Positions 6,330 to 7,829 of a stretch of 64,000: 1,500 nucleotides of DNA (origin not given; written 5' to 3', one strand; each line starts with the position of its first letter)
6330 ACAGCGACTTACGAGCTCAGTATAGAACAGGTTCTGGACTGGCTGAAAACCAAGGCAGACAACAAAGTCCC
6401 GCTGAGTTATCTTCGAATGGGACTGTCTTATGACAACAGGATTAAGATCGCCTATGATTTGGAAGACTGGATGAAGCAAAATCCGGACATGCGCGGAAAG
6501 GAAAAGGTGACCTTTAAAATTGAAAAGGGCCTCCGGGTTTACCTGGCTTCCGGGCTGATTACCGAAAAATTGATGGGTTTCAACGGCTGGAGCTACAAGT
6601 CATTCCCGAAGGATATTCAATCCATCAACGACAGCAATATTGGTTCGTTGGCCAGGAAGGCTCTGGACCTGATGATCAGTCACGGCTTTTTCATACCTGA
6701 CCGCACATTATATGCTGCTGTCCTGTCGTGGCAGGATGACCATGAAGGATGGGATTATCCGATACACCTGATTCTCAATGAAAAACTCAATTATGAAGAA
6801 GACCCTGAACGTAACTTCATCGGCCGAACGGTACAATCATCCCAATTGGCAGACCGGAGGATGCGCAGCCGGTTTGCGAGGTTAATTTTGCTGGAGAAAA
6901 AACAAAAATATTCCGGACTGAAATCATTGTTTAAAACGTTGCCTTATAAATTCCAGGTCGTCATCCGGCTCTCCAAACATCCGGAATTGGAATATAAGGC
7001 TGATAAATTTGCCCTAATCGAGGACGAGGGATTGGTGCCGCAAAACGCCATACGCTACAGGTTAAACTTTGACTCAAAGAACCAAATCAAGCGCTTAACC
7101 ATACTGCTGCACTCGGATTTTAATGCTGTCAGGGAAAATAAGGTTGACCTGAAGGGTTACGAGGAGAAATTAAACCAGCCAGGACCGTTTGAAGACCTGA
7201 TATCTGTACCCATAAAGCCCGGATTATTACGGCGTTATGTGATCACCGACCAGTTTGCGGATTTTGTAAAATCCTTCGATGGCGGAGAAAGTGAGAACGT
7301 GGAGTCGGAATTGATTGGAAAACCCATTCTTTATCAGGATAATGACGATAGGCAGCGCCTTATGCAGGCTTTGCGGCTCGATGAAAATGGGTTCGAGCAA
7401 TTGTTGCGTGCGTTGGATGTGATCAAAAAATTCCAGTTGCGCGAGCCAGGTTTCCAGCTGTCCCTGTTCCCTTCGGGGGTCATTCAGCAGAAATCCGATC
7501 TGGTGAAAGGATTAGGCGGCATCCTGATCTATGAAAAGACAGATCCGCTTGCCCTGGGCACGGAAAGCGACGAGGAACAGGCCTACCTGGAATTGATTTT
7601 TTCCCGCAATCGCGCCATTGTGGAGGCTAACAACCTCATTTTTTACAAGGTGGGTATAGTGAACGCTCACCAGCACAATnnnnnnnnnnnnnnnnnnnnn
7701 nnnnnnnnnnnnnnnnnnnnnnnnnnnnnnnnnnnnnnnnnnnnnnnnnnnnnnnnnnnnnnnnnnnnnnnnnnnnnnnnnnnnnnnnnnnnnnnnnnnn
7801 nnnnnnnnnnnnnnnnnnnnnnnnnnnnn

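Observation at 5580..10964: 1794-aa protein combining a degenerate methyltransferase fold, an atypical histidine-kinase core and a pseudo-receiver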

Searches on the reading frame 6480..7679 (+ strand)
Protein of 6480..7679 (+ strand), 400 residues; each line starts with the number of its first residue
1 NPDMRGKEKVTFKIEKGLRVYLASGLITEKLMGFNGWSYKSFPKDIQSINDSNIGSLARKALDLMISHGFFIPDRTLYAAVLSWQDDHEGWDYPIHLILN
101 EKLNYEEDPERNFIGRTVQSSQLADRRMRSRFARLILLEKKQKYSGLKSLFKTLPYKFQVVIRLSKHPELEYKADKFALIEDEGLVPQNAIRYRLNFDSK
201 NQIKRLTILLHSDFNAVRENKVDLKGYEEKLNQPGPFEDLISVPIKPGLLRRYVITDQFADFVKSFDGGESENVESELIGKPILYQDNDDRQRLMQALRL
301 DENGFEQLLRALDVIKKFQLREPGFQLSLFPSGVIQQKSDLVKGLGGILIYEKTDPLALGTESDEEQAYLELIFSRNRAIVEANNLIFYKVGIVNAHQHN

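Call 15: search_protein_families(library=pfam, proteins=[window:6480-7679:+], max_evalue=10)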
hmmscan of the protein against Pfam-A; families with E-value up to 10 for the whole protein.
window:6480-7679:+ (400 aa): 1 family
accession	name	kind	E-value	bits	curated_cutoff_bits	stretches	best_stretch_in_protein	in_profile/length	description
PF11848.13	DUF3368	-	0.093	13.1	27.3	1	56-78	19-40/46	Domain of unknown function (DUF3368)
